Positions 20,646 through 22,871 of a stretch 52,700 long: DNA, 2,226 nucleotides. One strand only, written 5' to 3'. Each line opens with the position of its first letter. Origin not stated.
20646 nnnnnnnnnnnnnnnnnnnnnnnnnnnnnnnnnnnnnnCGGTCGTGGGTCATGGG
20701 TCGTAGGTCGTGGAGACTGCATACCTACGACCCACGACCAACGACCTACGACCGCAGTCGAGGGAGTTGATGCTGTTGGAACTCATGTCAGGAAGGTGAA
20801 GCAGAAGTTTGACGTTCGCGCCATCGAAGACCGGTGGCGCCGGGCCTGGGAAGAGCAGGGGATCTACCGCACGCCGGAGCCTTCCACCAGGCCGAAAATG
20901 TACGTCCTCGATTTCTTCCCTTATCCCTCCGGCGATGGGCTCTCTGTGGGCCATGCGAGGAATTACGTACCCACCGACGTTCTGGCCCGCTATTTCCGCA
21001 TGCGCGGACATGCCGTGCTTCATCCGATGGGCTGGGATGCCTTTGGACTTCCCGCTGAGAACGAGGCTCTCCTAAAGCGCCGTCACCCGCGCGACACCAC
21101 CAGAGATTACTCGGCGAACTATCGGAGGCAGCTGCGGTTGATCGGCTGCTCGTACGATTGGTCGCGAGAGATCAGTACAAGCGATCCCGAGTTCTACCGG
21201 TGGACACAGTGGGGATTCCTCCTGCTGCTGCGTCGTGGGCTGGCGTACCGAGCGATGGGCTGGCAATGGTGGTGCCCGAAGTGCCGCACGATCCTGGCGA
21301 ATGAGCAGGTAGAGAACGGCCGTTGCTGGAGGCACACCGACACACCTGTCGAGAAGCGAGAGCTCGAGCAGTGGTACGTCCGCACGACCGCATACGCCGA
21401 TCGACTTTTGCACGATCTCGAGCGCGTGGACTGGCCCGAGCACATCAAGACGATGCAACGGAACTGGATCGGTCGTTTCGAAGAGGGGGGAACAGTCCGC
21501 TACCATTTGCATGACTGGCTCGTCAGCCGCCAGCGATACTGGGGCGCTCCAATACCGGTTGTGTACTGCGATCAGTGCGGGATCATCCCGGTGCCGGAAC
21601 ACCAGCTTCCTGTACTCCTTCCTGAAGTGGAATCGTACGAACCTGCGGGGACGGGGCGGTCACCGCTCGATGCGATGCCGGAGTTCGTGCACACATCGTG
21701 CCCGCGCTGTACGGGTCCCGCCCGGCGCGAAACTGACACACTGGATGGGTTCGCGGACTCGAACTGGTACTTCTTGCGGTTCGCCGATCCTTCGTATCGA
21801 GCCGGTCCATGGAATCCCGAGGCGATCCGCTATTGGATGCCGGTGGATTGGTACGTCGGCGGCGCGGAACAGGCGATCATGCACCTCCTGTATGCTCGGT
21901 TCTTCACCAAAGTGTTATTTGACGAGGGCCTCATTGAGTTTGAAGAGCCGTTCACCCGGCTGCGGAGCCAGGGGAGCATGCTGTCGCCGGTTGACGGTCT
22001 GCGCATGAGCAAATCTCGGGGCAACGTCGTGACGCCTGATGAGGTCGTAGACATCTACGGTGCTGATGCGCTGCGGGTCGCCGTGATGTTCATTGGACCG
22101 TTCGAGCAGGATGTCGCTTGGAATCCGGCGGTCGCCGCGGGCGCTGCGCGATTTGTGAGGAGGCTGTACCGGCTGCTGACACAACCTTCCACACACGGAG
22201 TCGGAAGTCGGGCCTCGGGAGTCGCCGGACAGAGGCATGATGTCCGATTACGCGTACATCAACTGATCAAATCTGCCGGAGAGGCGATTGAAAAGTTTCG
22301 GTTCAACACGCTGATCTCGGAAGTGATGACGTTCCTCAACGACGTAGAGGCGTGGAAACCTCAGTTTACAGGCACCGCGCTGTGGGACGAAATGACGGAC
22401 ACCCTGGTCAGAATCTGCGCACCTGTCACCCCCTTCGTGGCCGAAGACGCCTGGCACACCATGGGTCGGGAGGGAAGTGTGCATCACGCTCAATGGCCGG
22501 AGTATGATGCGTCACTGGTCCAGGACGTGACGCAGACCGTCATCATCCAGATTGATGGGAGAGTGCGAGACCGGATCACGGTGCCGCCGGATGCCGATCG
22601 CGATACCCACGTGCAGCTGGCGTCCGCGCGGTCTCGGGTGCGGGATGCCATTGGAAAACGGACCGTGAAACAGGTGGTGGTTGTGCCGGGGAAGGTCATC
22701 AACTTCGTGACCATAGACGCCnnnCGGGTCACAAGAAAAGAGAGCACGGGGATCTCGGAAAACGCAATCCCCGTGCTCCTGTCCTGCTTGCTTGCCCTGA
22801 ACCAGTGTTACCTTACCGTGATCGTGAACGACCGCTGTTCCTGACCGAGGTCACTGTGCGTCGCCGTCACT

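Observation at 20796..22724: Tandem second leucyl-tRNA synthetase with the CP1 editing domain cleanly excised and HIGH degenerated to SVGH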

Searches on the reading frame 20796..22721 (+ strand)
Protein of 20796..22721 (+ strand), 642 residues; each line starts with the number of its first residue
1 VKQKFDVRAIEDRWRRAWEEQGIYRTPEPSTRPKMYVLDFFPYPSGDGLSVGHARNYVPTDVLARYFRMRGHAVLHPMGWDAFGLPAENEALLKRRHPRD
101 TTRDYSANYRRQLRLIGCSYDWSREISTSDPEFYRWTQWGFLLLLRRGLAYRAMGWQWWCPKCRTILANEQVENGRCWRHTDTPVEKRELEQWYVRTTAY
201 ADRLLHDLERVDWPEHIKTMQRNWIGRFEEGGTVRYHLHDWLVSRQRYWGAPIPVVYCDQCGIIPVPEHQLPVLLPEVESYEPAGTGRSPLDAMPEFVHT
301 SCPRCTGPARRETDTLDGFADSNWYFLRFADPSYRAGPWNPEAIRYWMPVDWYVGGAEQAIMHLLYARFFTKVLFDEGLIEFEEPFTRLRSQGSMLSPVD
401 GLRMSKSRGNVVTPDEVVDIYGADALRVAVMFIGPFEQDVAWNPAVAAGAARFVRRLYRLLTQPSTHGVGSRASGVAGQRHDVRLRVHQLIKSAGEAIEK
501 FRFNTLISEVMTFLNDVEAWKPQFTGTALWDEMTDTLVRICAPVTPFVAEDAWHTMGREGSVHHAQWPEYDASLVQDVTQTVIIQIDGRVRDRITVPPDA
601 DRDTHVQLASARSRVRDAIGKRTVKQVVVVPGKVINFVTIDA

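Call 4: search_protein_families(library=pfam, proteins=[window:20796-22721:+], max_evalue=0.01)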
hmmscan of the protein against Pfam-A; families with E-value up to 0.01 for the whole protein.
window:20796-22721:+ (642 aa): 4 families
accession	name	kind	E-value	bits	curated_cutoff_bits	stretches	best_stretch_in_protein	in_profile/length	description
PF00133.28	tRNA-synt_1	-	2.2e-44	152.3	22.7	1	15-442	3-413/414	tRNA synthetases class I (I, L, M and V)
PF09334.17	tRNA-synt_1g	-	1.4e-28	100.2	20.1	3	41-177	7-139/391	tRNA synthetases class I (M)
PF08264.19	Anticodon_1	-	7.1e-23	81.6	25.1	1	486-602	7-144/148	Anticodon-binding domain of tRNA ligase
PF01406.26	tRNA-synt_1e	-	0.00019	21.3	27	0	49-74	23-48/301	tRNA synthetases class I (C) catalytic domain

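Call 5: search_protein_families(library=ncbifam, proteins=[window:20796-22721:+], max_evalue=0.01)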
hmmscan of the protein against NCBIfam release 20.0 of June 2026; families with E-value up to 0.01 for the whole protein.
window:20796-22721:+ (642 aa): 21 families
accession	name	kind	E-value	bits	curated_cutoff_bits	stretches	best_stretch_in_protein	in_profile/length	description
TIGR00396.1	leuS_bact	equivalog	4.6e-217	723.1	548.4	2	233-638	406-841/843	leucine--tRNA ligase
NF009687.0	PRK13208.1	equivalog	4.1e-75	253.5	738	2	177-580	342-728/801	valine--tRNA ligase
TIGR00422.1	valS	equivalog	1.9e-66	224.7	612.1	2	175-578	342-722/863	valine--tRNA ligase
NF008957.0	PRK12300.1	subfamily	3e-59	200.9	677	3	344-582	574-805/946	leucine--tRNA ligase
TIGR00392.1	ileS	equivalog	9.3e-57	192.8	621.4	2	176-579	408-815/861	isoleucine--tRNA ligase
NF004349.1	PRK05729.1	equivalog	1.1e-54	186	704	2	180-607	340-741/860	valine--tRNA ligase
NF000540.1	alt_ValS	exception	6.3e-48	163.4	900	3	178-586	373-772/827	valine--tRNA ligase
TIGR00395.1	leuS_arch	equivalog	8e-48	163.1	648.5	3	344-580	568-800/938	leucine--tRNA ligase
NF011492.0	PRK14900.1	equivalog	4e-31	107.8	1783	2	173-621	350-782/1044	valine--tRNA ligase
TIGR00398.1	metG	equivalog_domain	9.1e-30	103.9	336.35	2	42-254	8-241/530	methionine--tRNA ligase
NF000257.1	MupA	exception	9.1e-28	96.5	1900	1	175-443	380-626/1024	mupirocin-resistant isoleucine--tRNA ligase MupA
NF000258.1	MupB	exception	1e-26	93.1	1900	2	177-431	386-615/1033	mupirocin-resistant isoleucine--tRNA ligase MupB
NF001100.0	PRK00133.1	equivalog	5.7e-25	87.9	587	3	41-177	13-145/676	methionine--tRNA ligase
NF008900.0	PRK12267.1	equivalog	6.6e-23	81.1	598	2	34-254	5-218/648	methionine--tRNA ligase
NF040702.1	ileS_w_GNAT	exception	4.1e-21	74.4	1999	2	176-430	582-807/1100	isoleucine--tRNA ligase, N-acetyltransferase domain-containing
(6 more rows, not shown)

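Call 6: find_homologous_proteins(query=window:20796-22721:+, max_evalue=1e-30)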
Query window:20796-22721:+ (642 aa): 8000 proteins with E <= 1e-30 among 8000 candidates; the best 120 are listed.
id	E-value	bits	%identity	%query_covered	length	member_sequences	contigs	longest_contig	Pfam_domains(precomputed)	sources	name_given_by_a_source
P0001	0.0e+0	1527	100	100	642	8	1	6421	PF09334.18,PF08264.20,PF00133.29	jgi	-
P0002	0.0e+0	1431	93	100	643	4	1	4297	PF09334.18,PF08264.20,PF00133.29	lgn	-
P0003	0.0e+0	1427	98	95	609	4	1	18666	PF09334.18,PF08264.20,PF00133.29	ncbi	ncbi:MAG: leucine--tRNA ligase, partial [bacterium]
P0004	0.0e+0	1425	93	100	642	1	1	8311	PF09334.18,PF08264.20,PF00133.29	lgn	-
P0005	0.0e+0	1264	81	100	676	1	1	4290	PF09334.18,PF08264.20,PF00133.29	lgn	-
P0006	0.0e+0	1221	78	100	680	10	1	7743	PF09334.18,PF08264.20,PF00133.29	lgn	-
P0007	0.0e+0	1189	81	95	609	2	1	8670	PF09334.18,PF08264.20,PF00133.29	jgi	-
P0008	0.0e+0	1172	76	100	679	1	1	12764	PF09334.18,PF08264.20,PF00133.29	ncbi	-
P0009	0.0e+0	1081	65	63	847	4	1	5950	PF09334.18,PF08264.20,PF13603.13,PF00133.29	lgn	-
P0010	0.0e+0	1068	64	63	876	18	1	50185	PF09334.18,PF08264.20,PF13603.13,PF00133.29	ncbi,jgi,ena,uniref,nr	ncbi:MAG: leucine--tRNA ligase [Bacillati bacterium ANGP1]|uniref:Leucine--tRNA ligase n=1 Tax=Candi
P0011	0.0e+0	1067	62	67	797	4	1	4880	PF09334.18,PF08264.20,PF13603.13,PF00133.29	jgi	-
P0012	0.0e+0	1056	62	66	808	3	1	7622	PF09334.18,PF08264.20,PF13603.13,PF00133.29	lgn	-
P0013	0.0e+0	1050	61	66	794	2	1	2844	PF09334.18,PF08264.20,PF13603.13,PF00133.29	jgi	jgi:leucyl-tRNA synthetase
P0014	0.0e+0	1048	80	83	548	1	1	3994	PF09334.18,PF08264.20,PF00133.29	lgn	-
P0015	0.0e+0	1027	63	64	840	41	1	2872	PF09334.18,PF08264.20,PF13603.13,PF00133.29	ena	-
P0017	0.0e+0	1023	67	100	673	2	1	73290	PF09334.18,PF08264.20,PF00133.29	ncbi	ncbi:MAG TPA: leucine--tRNA ligase [bacterium]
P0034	5.6e-280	948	57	69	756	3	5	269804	PF09334.18,PF08264.20,PF13603.13,PF00133.29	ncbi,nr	ncbi:MAG: class I tRNA ligase family protein [Armatimonadota bacterium]|nr:class I tRNA ligase famil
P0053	6.1e-239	813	54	99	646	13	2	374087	PF09334.18,PF08264.20,PF00133.29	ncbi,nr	ncbi:MAG: leucine--tRNA ligase [Candidatus Promineifilaceae bacterium]|nr:leucine--tRNA ligase [Chlo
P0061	1.8e-237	808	49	64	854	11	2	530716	PF09334.18,PF08264.20,PF13603.13,PF00133.29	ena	-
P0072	8.7e-237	806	48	64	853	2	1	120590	PF09334.18,PF08264.20,PF13603.13,PF00133.29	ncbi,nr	ncbi:MAG: leucine--tRNA ligase [Candidatus Promineofilum sp.]|nr:leucine--tRNA ligase [Promineifilum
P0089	6.8e-236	803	53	99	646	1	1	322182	PF09334.18,PF08264.20,PF00133.29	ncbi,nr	ncbi:MAG: leucine--tRNA ligase [Chloroflexi bacterium]|nr:leucine--tRNA ligase [Chloroflexota bacter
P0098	2.6e-235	801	51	64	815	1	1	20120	PF09334.18,PF08264.20,PF13603.13,PF00133.29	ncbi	ncbi:MAG: leucine--tRNA ligase [Chloroflexota bacterium]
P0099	2.7e-235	801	50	63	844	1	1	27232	PF09334.18,PF08264.20,PF13603.13,PF00133.29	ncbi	ncbi:MAG: leucine--tRNA ligase [Chloroflexota bacterium]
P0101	3.4e-235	800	50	63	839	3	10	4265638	PF09334.18,PF08264.20,PF13603.13,PF00133.29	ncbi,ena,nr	ncbi:MAG: leucine--tRNA ligase [Ardenticatenaceae bacterium]|nr:leucine--tRNA ligase [Anaerolineales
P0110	9.8e-235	799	50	63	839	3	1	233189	PF09334.18,PF08264.20,PF13603.13,PF00133.29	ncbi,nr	ncbi:MAG: leucine--tRNA ligase [Ardenticatenaceae bacterium]|nr:leucine--tRNA ligase [Ardenticatenac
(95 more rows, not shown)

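Call 11: search_solved_structures(query=window:20796-22721:+, max_evalue=1e-20, show_alignments=2)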
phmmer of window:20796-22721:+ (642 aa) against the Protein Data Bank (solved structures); distinct sequences matched with E-value up to 1e-20: 29.
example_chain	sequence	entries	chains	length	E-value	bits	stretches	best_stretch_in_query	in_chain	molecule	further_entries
1h3n_A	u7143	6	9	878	1.2e-189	634.8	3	3-246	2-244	LEUCYL-TRNA SYNTHETASE | AMINOACYL-TRNA SYNTHETASE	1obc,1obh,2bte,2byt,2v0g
2v0c_A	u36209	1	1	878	5.5e-188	629.3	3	3-246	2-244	AMINOACYL-TRNA SYNTHETASE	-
6q89_A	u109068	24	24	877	3.6e-157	527.5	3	2-240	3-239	Leucine--tRNA ligase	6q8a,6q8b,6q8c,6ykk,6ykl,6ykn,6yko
7nty_A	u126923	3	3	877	9.4e-157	526.1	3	2-240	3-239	Leucine--tRNA ligase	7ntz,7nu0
7nua_A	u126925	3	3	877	1.9e-156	525.1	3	2-240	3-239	Leucine--tRNA ligase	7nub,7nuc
7nu1_A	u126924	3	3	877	2.9e-156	524.5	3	2-240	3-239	Leucine--tRNA ligase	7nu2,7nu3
9twt_A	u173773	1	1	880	4.6e-148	497.3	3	2-258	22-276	Leucine--tRNA ligase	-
5omw_A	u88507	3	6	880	4.8e-148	497.3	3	2-258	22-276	Leucine--tRNA ligase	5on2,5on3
9twv_A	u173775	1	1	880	5e-148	497.2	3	2-258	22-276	Leucine--tRNA ligase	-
3zgz_A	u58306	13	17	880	5e-148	497.2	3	2-258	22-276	LEUCINE--TRNA LIGASE | LEUCYL-TRNA SYNTHETASE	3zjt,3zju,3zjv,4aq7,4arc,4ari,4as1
9twr_A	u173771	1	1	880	5e-148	497.2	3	2-258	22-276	Leucine--tRNA ligase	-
9twu_A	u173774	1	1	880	5.1e-148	497.2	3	2-258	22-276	Leucine--tRNA ligase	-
9tws_A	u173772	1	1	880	5.3e-148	497.2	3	2-253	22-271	Leucine--tRNA ligase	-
9tjw_A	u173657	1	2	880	2e-147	495.3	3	2-258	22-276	Leucine--tRNA ligase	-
9tjv_A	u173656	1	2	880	1e-146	492.9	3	2-258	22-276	Leucine--tRNA ligase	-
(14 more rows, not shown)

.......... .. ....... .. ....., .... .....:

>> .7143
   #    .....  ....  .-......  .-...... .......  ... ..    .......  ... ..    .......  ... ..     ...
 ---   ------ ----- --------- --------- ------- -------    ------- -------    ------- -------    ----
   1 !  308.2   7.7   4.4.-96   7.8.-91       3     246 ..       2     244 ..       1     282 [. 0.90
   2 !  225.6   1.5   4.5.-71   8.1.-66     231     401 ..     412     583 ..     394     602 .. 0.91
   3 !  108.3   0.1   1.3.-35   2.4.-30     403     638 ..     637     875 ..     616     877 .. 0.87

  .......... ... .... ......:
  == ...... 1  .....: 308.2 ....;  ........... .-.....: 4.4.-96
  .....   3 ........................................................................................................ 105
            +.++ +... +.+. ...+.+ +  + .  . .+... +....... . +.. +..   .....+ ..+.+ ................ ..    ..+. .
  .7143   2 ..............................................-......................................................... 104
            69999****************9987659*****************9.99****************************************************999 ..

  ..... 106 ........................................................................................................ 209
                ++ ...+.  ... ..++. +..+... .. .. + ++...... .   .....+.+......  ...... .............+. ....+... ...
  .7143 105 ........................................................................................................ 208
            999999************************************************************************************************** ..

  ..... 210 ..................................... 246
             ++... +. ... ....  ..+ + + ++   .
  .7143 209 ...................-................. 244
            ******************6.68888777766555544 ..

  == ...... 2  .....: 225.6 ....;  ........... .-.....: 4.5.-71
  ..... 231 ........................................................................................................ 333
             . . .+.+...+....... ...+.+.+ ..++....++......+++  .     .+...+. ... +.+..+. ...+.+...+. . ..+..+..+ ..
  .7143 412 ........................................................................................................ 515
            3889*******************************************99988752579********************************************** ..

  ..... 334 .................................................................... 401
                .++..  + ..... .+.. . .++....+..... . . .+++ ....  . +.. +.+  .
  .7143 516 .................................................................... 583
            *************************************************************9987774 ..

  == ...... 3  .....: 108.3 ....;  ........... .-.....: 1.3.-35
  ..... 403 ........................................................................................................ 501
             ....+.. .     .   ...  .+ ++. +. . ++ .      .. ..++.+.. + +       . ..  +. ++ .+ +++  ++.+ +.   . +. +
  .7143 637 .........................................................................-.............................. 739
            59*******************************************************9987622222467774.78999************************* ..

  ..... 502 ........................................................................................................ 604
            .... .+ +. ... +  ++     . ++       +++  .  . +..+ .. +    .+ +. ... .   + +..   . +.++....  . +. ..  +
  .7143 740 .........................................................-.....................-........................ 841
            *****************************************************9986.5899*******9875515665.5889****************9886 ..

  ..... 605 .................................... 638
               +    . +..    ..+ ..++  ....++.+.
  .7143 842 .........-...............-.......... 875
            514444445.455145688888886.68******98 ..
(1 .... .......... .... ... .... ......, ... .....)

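Call 12: find_related_loci(query=window:20796-22721:+, collection=genome_contigs, flank=10000)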
Query window:20796-22721:+ (642 aa) in genome_contigs; peptide patterns used: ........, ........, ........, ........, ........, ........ (x = any residue, [..] = any of these).
600 stretches matched a pattern (row limit reached: there are more); 600 encode a relative of the query (tblastn E <= 1e-3); the best 80 are kept; 80 distinct loci.
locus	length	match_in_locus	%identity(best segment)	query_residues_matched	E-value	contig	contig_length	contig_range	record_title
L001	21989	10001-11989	47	2-639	0e+0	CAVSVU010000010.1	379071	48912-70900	MAG: uncultured Actinomycetes bacterium isolate MFD05841.bin.1.21 genome assembly, contig: contig_23042, whole genome sh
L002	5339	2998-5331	52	3-603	5e-126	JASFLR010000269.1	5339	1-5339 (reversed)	MAG: Anaerolineae bacterium isolate D0817M12metaG_sub_Bin_293 D0817M12metaG_FD_scaffold_3142_c1, whole genome shotgun se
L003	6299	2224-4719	47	3-638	3e-125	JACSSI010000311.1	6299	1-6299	MAG: Anaerolineae bacterium isolate CH7 contig-70_17797, whole genome shotgun sequence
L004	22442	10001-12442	45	3-638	8e-120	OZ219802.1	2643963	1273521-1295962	MAG: Chloroflexota bacterium isolate 50a8419b-8e17-430b-920a-11f3287aca29 genome assembly, chromosome: 2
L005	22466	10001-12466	46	1-638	1e-118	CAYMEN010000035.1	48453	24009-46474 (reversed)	MAG TPA_asm: uncultured bacterium isolate SRP263991_co7_86 genome assembly, contig: NODE_731_length_48453_cov_11.629489,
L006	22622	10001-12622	42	4-639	5e-118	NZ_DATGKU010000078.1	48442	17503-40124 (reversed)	MAG: Chthonomonas sp. isolate SMAG_U9867 k141_585699, whole genome shotgun sequence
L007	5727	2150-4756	47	4-639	4e-118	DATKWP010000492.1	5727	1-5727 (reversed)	MAG TPA_asm: Anaerolineae bacterium isolate SMAG_U14166 k141_3577754, whole genome shotgun sequence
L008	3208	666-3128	45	4-636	1e-118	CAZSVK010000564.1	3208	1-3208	MAG TPA_asm: uncultured bacterium isolate binchicken_co232_243 genome assembly, contig: NODE_53590_length_3208_cov_4.123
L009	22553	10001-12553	44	1-617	4e-115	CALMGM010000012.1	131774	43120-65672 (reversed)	MAG TPA_asm: uncultured bacterium isolate SRR6284162_bin.43_CONCOCT_v1.1_MAG genome assembly, contig: ERZ795126.34, whol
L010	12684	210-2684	44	1-639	1e-112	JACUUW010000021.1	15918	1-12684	MAG: Desulforudis sp. isolate Kmv41 NODE_1843_length_15918_cov_6.715375, whole genome shotgun sequence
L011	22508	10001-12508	50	2-638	1e-128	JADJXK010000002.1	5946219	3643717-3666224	MAG: Candidatus Leptofilum proximum isolate Kalu_MAXAC.106v2 tig00100734-10-59431720, whole genome shotgun sequence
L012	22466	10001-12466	43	1-639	3e-111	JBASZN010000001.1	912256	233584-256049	MAG: Candidatus Saccharimonadales bacterium isolate MFD10499_ilm_asm_bin49 k127_141820, whole genome shotgun sequence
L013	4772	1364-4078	43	8-638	9e-112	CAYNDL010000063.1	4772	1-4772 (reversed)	MAG TPA_asm: uncultured Candidatus Saccharibacteria bacterium isolate binchicken_co20_293 genome assembly, contig: NODE_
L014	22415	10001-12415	46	1-619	3e-110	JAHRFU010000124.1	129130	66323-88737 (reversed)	MAG: Desulforudis sp. isolate J_13 k141_121709, whole genome shotgun sequence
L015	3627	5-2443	43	68-639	3e-112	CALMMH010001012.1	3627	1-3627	MAG TPA_asm: uncultured Phycisphaerales bacterium isolate SRR6284162_bin.47_CONCOCT_v1.1_MAG genome assembly, contig: ER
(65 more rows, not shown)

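Call 13: find_encoding_contigs(protein=P0017, flank=10000, max_places=3)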
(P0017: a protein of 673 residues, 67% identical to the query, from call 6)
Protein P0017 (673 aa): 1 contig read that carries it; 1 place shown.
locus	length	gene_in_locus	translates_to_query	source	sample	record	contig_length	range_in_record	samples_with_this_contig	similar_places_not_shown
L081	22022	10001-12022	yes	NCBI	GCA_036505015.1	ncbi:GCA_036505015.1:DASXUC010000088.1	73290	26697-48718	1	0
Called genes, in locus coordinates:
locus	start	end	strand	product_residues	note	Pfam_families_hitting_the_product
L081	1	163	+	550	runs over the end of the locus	PF00575:S1 (faint), PF10150:RNase_E_G, PF20833:RNase_E_G_Thio (weak)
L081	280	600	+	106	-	PF00829:Ribosomal_L21p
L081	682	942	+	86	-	PF01016:Ribosomal_L27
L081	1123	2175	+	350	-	PF01018:GTP1_OBG, PF00025:Arf (faint), PF00009:GTP_EFTU (faint), PF01926:MMR_HSR1, PF02421:FeoB_N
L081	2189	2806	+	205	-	PF01467:CTP_transf_like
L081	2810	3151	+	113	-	PF02410:RsfS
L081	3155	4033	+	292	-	PF00583:Acetyltransf_1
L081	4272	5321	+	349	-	-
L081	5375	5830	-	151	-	-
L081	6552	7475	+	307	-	PF01063:Aminotran_4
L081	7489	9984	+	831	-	PF00133:tRNA-synt_1, PF09334:tRNA-synt_1g, PF13603:tRNA-synt_1_2, PF00133:tRNA-synt_1, PF09334:tRNA-synt_1g (weak), PF08264:Anticodon_1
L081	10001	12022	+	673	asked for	PF00133:tRNA-synt_1, PF09334:tRNA-synt_1g, PF08264:Anticodon_1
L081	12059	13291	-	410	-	PF07833:Cu_amine_oxidN1, PF10648:Gmad2 (weak)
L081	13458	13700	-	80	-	-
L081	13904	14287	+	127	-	PF13581:HATPase_c_2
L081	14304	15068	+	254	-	PF04542:Sigma70_r2, PF04539:Sigma70_r3, PF13384:HTH_23 (faint), PF08281:Sigma70_r4_2, PF04545:Sigma70_r4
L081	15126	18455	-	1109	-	PF01590:GAF, PF13185:GAF_2, PF01590:GAF, PF13185:GAF_2, PF13492:GAF_3, PF01590:GAF, PF13185:GAF_2, PF01590:GAF, +4 more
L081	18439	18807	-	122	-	PF01740:STAS, PF13466:STAS_2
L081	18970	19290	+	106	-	-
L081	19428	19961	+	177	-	PF10531:SLBB, PF14520:HHH_5 (faint), PF12836:HHH_3, PF00633:HHH, PF03934:T2SSK (faint), PF14716:HHH_8 (faint)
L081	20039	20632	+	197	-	PF07638:Sigma70_ECF, PF04542:Sigma70_r2, PF08281:Sigma70_r4_2, PF04545:Sigma70_r4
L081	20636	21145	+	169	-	PF13490:zf-HC2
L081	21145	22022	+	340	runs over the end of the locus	-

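Call 14: find_encoding_contigs(protein=P0053, flank=10000, max_places=3)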
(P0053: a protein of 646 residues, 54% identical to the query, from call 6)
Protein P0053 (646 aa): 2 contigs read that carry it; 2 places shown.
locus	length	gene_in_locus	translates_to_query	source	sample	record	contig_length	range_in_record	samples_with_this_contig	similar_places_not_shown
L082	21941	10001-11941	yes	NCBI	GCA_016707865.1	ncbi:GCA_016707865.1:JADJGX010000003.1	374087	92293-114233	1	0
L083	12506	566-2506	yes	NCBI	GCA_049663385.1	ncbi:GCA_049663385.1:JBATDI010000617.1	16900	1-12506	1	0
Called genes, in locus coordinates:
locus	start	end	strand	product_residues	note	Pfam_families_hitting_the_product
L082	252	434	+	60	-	-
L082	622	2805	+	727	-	PF01488:Shikimate_DH (faint)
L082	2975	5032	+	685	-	PF02897:Peptidase_S9_N, PF00326:Peptidase_S9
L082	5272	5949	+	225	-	PF01325:Fe_dep_repress, PF02742:Fe_dep_repr_C, PF04023:FeoA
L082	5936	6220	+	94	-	PF04023:FeoA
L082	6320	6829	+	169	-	PF01926:MMR_HSR1, PF02421:FeoB_N, PF03193:RsgA_GTPase (faint)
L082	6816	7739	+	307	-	PF17910:FeoB_Cyto, PF07670:Gate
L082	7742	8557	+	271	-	PF07664:FeoB_C, PF07670:Gate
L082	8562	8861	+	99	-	PF09012:FeoC (weak)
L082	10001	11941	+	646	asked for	PF00133:tRNA-synt_1, PF09334:tRNA-synt_1g, PF08264:Anticodon_1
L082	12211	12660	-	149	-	PF23446:LysM1_NFP_LYK (faint), PF23473:LysM3_LYK4_5 (weak), PF01476:LysM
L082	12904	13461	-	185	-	PF08207:EFP_N, PF01132:EFP, PF09285:Elong-fact-P_C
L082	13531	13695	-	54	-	-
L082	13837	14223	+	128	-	PF01042:Ribonuc_L-PSP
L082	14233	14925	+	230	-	PF00072:Response_reg, PF00486:Trans_reg_C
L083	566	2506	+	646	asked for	PF00133:tRNA-synt_1, PF09334:tRNA-synt_1g, PF08264:Anticodon_1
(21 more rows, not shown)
